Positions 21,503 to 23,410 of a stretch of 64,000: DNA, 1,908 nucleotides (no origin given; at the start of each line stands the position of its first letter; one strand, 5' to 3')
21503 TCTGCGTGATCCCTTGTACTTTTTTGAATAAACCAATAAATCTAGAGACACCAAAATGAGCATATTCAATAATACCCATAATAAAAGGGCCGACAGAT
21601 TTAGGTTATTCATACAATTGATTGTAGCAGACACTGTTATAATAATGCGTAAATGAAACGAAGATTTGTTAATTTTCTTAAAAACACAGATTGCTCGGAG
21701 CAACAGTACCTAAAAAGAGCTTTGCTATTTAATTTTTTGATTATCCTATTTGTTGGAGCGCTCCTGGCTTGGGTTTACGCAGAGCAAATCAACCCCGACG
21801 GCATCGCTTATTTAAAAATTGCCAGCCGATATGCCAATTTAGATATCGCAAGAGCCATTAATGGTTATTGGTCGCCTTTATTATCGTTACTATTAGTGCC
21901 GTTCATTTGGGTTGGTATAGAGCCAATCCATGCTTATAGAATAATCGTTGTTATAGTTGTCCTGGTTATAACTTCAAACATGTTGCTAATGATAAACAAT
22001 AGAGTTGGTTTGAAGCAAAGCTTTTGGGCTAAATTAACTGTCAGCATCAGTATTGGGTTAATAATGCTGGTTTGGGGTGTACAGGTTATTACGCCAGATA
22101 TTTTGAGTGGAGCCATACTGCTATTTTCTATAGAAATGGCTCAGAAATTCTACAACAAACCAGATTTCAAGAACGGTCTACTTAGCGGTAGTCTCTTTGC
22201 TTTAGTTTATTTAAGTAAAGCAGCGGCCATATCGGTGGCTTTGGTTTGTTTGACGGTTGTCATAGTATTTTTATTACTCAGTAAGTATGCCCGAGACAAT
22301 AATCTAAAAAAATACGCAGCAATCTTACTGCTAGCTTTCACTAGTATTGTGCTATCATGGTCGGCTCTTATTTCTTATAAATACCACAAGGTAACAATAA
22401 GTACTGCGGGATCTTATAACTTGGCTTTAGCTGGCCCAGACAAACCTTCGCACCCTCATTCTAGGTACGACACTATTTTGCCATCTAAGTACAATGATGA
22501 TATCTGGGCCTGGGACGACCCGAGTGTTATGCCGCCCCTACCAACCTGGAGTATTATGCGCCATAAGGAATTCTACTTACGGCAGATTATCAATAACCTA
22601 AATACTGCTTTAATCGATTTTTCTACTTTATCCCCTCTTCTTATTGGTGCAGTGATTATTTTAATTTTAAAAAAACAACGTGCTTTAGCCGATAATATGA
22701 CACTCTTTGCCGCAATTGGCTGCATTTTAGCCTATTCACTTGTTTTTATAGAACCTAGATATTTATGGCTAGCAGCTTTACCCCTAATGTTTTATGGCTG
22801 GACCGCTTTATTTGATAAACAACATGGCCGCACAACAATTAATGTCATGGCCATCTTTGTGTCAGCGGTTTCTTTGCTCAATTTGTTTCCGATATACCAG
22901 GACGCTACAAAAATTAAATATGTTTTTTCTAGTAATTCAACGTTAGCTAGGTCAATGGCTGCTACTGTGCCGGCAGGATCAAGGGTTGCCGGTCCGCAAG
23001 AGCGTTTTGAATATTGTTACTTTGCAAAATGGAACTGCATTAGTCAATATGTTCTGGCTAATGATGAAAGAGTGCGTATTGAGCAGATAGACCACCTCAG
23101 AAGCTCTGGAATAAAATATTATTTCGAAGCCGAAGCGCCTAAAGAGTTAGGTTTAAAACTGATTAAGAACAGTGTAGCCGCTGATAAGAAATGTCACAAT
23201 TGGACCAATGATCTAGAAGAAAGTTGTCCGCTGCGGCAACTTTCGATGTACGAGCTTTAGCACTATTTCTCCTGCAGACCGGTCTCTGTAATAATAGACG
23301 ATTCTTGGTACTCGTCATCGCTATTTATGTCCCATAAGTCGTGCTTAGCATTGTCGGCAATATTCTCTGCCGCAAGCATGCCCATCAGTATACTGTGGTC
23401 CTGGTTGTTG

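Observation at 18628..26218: Arabinogalactan-style lipid-linked pentofuranose pathway (prs, two GT-C enzymes, Glf-like flavoenzyme, DPPR-synthase-like UbiA, HAD phosphatase)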

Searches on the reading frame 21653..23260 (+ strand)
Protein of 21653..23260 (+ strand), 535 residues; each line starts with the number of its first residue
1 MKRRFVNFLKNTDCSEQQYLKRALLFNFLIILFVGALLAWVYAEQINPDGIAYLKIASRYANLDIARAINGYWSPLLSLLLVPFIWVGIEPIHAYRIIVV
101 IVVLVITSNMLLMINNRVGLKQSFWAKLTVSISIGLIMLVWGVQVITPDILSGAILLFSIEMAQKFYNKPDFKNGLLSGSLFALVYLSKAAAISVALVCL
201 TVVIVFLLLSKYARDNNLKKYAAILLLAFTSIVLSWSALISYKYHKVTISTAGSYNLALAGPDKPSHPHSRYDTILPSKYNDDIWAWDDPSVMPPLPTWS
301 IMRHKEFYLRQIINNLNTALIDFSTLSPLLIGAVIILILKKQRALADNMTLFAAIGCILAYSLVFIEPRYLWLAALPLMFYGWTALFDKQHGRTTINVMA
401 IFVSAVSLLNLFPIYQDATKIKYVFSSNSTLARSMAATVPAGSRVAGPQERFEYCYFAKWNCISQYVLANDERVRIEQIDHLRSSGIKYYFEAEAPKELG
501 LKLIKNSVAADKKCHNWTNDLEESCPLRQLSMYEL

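Call 3: search_protein_families(library=pfam, proteins=[window:21653-23260:+], max_evalue=0.01)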
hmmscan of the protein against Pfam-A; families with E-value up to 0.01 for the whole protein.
window:21653-23260:+ (535 aa): 0 families

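Call 4: search_protein_families(library=ncbifam, proteins=[window:21653-23260:+], max_evalue=0.01)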
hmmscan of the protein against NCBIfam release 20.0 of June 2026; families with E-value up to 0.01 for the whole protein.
window:21653-23260:+ (535 aa): 0 families

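Call 21: search_solved_structures(query=window:21653-23260:+, max_evalue=10)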
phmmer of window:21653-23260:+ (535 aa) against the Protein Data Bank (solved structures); distinct sequences matched with E-value up to 10: 2.
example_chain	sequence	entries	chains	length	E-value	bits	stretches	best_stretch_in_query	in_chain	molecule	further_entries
5a29_A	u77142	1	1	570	1.4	10.9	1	360-427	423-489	EXOPOLYGALACTURONATE LYASE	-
6omp_A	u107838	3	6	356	1.7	10.7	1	275-348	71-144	PtmU3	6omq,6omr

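Call 23: find_homologous_proteins(query=window:21653-23260:+, max_evalue=0.00001)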
Query window:21653-23260:+ (535 aa): 26 proteins with E <= 0.00001 among 8000 candidates.
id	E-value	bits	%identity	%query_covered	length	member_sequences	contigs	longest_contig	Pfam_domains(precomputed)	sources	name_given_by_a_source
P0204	0.0e+0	1190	100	100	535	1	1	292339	-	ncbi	-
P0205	1.6e-83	300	33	95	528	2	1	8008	-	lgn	-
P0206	2.6e-83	299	33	97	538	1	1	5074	-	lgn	-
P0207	2.8e-80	289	34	95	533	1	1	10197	-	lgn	-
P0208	1.1e-78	284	33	96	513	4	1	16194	-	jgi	jgi:hypothetical protein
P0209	8.9e-77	277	33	96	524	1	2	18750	PF13231.13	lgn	-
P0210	1.2e-42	165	29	84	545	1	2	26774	PF13231.13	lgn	-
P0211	1.1e-37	148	31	81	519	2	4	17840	-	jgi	jgi:hypothetical protein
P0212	6.0e-35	139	29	85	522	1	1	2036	-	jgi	jgi:hypothetical protein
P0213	2.5e-34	137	28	87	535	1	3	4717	-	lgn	-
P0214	8.7e-34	135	29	76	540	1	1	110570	-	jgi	jgi:hypothetical protein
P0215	5.1e-32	130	32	51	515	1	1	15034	-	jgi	jgi:hypothetical protein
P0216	5.5e-32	129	28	91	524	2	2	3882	PF13231.13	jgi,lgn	jgi:hypothetical protein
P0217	1.5e-31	128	26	84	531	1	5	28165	PF13231.13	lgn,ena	-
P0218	1.4e-30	125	29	69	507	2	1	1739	-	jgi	-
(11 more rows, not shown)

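Call 36: predict_structure(alignment_id=A2)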
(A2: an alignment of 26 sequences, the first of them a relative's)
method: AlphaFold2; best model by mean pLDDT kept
length: 535 residues; sequences in the alignment: 26
mean_pLDDT: 91.1   pTM: 0.91
mean pLDDT of the five models: 91.1, 90.4, 90.3, 90.0, 89.5
residues with pLDDT >= 90: 370; 70-90: 146; 50-70: 19; < 50: 0
segments of 3 or more residues with pLDDT < 50: none
pLDDT, mean of each block of 10 residues (from residue 1): 60 75 95 97 95 97 96 96 98 98 97 83 85 94 94 96 95 97 96 93 92 88 97 97 94 89 84 85 92 87 95 93 88 90 85 89 85 92 88 86 88 88 95 96 89 94 88 94 95 90 95 90 93 96
secondary structure, 60 per line:
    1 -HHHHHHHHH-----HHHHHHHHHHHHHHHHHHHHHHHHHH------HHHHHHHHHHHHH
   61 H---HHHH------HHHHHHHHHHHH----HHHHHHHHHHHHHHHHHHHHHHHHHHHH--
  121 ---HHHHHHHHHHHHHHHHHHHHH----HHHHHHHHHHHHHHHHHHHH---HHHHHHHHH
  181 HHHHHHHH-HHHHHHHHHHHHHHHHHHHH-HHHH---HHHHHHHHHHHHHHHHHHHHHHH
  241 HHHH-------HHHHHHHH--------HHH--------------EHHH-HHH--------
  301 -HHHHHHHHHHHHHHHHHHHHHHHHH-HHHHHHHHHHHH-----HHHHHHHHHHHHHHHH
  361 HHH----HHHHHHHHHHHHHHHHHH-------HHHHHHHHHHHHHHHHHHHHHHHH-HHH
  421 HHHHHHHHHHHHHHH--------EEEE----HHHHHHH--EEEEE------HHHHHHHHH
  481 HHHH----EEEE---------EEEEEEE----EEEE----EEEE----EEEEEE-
elements in order: H2-10 H16-41 H48-61 H65-68 H75-86 H91-118 H124-144 H149-168 H172-188 H190-209 H211-214 H218-244 H252-259 H302-326 H328-339 H345-363 H368-385 H393-416 H418-435 E444-447 H452-458 E461-465 H472-484 E489-492 E502-508 E513-516 E521-524 E529-534
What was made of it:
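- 21653..23260 (+): GT-C glycosyltransferase "B" (535 aa), a distant paralogue of A; donor uncertain (second pentofuranose or galactofuranose). AF2 model pLDDT 91.1 (call 36).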

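Call 39: fold_search(model_id=the predicted structure, library=pdb)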
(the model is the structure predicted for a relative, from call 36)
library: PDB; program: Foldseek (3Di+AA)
matches with E <= 10: 396; with E <= 0.001: 24
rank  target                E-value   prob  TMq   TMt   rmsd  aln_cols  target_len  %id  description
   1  9s6t_A                2.5e-07  1.00  0.51  0.56   9.2       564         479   11  Ternary cryo-EM structure of chicken ALG12 with Dol25-PP-GlcNAc2Man7, Dol25-P-Man, and Fab (released 2026-03-18)
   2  5f15                  5.7e-07  1.00  0.49  0.49  12.2       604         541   12  Crystal Structure of ArnT from Cupriavidus metallidurans bound to Undecaprenyl phosphate (released 2016-02-17)
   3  5ezm                  1.5e-06  1.00  0.47  0.47  12.1       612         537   12  Crystal Structure of ArnT from Cupriavidus metallidurans in the apo state (released 2016-02-17)
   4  7oci_F                4.3e-06  1.00  0.44  0.38  14.1       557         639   10  Cryo-EM structure of yeast Ost6p containing oligosaccharyltransferase complex (released 2022-02-16)
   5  3wak                  4.9e-06  1.00  0.48  0.32  12.3       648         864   11  Crystal structure of the Archaeoglobus fulgidus oligosaccharyltransferase (O29867_ARCFU) in the apo form (released 2013-10-30)
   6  5gmy_A                1.0e-05  1.00  0.41  0.28  15.2       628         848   11  Crystal structure of the Archaeoglobus fulgidus oligosaccharyltransferase (O29867_ARCFU) tethered with an acceptor pep (released 2017-02-01)
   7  9n9j_I                1.2e-05  1.00  0.46  0.37  13.8       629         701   10  Structure of a GRP94 folding intermediate engaged with a CCDC134- and FKBP11-bound secretory translocon (released 2025-11-19)
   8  8if8_B                1.3e-05  1.00  0.42  0.37  15.0       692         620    8  Arabinosyltransferase AftA (released 2023-05-31)
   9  7zlh_A                1.4e-05  1.00  0.42  0.36  12.5       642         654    9  Cryo-EM structure of C-mannosyltransferase CeDPY19, in apo state, bound to CMT2-Fab and anti-Fab nanobody (released 2023-01-11)
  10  7e9s_A                1.5e-05  1.00  0.46  0.30  12.7       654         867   11  Archaeal oligosaccharyltransferase AglB from Archaeoglobus fulgidus in complex with an inhibitory peptide and a dolich (released 2021-09-08)
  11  3waj                  1.8e-05  1.00  0.50  0.35  12.8       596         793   13  Crystal structure of the Archaeoglobus fulgidus oligosaccharyltransferase (O29867_ARCFU) complex with Zn and sulfate (released 2013-10-30)
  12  6ftg_5                2.2e-05  1.00  0.43  0.37  15.6       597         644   12  Subtomogram average of OST-containing ribosome-translocon complexes from canine rough microsomal membranes (released 2018-03-21)
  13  8b6l_I                2.4e-05  1.00  0.43  0.35  12.7       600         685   11  Subtomogram average of the human Sec61-TRAP-OSTA-translocon (released 2022-12-07)
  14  8age_A                2.9e-05  1.00  0.43  0.37  12.1       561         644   12  Structure of yeast oligosaccharylransferase complex with acceptor peptide bound (released 2022-12-07)
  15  8if8_C                3.7e-05  1.00  0.42  0.39  15.6       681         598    9  Arabinosyltransferase AftA (released 2023-05-31)
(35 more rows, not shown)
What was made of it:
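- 21653..23260 (+): Foldseek top hits are ALG12, ArnT, OST/AglB, AftA, PglB and AftB (call 39).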

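Call 47: find_encoding_contigs(protein=P0209, flank=10000, max_places=1)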
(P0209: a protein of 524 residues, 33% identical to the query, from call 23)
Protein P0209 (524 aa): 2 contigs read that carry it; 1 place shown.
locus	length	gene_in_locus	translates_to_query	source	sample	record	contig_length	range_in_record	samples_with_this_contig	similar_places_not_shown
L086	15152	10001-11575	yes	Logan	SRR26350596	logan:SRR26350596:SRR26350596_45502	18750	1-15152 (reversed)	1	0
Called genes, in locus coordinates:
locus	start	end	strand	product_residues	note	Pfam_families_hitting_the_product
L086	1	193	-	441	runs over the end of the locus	PF04932:Wzy_C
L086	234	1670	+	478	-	PF13727:CoA_binding_3, PF02397:Bac_transf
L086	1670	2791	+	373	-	PF13439:Glyco_transf_4, PF20706:GT4-conflict, PF00534:Glycos_transf_1, PF13692:Glyco_trans_1_4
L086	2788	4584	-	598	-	PF13620:CarboxypepD_reg (faint), PF26549:Tricorn_N (faint)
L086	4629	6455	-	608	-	PF13522:GATase_6, PF13537:GATase_7, PF01380:SIS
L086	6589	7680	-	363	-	PF00483:NTP_transferase, PF12804:NTP_transf_3, PF22640:ManC_GMP_beta-helix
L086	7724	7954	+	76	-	-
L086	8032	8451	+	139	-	PF04138:GtrA_DPMS_TM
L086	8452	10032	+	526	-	PF01266:DAO (faint), PF01593:Amino_oxidase, PF01946:Thi4 (weak), PF13450:NAD_binding_8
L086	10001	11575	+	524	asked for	PF13231:PMT_2 (weak)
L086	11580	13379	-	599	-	-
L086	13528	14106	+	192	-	-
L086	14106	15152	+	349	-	?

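Call 48: find_encoding_contigs(protein=P0208, flank=10000, max_places=1)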
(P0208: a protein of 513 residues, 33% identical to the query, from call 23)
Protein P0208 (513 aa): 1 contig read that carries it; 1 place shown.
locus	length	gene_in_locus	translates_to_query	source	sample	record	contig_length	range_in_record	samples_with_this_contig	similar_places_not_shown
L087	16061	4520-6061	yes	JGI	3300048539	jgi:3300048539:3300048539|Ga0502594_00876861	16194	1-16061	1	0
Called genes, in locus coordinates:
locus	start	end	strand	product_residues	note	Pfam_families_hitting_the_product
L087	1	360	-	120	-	?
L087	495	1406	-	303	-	-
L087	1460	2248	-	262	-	PF00535:Glycos_transf_2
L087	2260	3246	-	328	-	PF00535:Glycos_transf_2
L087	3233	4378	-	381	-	PF07992:Pyr_redox_2 (faint), PF01266:DAO, PF13738:Pyr_redox_3 (faint)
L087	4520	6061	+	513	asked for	-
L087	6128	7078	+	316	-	PF00535:Glycos_transf_2, PF10111:Glyco_tranf_2_2 (weak)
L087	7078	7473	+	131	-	PF04138:GtrA_DPMS_TM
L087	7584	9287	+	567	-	-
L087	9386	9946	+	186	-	-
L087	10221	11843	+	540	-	PF01453:B_lectin (weak)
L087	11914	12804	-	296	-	PF00535:Glycos_transf_2, PF10111:Glyco_tranf_2_2, PF13641:Glyco_tranf_2_3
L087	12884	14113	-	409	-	PF13439:Glyco_transf_4, PF20706:GT4-conflict (weak), PF00534:Glycos_transf_1, PF13692:Glyco_trans_1_4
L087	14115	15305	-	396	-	PF13439:Glyco_transf_4, PF20706:GT4-conflict, PF00534:Glycos_transf_1, PF13692:Glyco_trans_1_4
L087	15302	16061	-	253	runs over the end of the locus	PF14524:Wzt_C (weak)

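Call 49: find_encoding_contigs(protein=P0210, flank=10000, max_places=1)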
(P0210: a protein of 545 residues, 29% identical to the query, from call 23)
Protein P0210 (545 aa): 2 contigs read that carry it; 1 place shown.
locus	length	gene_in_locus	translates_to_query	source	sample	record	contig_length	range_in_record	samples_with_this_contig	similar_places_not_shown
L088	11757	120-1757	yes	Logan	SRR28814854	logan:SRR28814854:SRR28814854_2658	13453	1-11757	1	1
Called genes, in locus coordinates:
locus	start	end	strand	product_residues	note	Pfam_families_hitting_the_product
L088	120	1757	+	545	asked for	PF13231:PMT_2 (weak)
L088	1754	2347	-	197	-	PF12710:HAD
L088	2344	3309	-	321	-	PF01040:UbiA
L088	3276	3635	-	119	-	PF07784:DUF1622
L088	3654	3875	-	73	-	-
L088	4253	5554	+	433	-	PF01794:Ferric_reduct, PF00970:FAD_binding_6, PF08022:FAD_binding_8, PF00175:NAD_binding_1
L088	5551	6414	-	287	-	PF02424:ApbE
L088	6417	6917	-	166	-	-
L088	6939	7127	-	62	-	-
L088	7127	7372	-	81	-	PF00462:Glutaredoxin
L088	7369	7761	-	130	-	PF01475:FUR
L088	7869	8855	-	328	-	-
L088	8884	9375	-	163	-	-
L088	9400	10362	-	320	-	PF03602:Cons_hypoth95 (faint), PF01170:UPF0020 (weak)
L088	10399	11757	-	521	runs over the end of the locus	PF00329:Complex1_30kDa, PF00346:Complex1_49kDa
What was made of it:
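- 21653..23260 (+): Homologues sit next to UbiA-HAD (L088), in a GtrA-flavoenzyme-GT-C operon (L086), or next to a flavoprotein, a GT2 and GtrA (L087) (calls 47-49).
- GT-C B also occurs beside UbiA-HAD in one relative (L088, call 49), so which GT-C uses the ribose donor is not settled.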

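Call 53: search_protein_families(library=pfam, proteins=[L086:11580-13379:-], max_evalue=0.01)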
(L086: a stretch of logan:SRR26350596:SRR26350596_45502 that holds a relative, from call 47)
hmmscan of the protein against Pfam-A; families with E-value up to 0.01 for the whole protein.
L086:11580-13379:- (599 aa): 0 families
